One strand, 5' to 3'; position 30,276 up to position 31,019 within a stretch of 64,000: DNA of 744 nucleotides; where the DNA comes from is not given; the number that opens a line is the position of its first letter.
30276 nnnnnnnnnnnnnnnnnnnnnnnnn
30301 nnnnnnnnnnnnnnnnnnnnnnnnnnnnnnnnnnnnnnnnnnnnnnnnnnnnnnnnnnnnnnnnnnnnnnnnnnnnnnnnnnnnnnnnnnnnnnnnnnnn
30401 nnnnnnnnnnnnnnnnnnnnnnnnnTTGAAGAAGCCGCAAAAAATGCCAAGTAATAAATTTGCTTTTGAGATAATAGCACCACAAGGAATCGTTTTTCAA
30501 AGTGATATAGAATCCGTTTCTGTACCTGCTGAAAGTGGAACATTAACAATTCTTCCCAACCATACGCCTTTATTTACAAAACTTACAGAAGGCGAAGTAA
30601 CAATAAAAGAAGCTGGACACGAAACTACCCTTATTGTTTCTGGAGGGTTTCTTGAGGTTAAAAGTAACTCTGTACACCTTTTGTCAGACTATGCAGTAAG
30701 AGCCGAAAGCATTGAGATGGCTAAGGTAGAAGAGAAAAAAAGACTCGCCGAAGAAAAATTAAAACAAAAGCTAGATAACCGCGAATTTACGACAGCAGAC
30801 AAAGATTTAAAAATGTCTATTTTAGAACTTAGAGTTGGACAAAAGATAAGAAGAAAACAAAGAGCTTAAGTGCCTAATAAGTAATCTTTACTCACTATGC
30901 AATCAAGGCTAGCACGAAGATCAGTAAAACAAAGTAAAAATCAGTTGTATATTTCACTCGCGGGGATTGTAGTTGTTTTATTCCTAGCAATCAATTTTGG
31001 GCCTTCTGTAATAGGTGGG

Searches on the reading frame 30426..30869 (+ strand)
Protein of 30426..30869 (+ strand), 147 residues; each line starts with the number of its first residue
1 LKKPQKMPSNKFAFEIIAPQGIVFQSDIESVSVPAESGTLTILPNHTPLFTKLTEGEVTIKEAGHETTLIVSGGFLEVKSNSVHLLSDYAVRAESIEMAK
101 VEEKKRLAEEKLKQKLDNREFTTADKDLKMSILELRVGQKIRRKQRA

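Call 9: search_protein_families(library=pfam, proteins=[window:30426-30869:+], max_evalue=0.0001)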
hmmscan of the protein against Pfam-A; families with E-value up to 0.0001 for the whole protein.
window:30426-30869:+ (147 aa): 1 family
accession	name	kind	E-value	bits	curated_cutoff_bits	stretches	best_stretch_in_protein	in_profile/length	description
PF02823.21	ATP-synt_DE_N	-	9.6e-23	80.4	27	1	13-89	2-79/80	ATP synthase, Delta/Epsilon chain, beta-sandwich domain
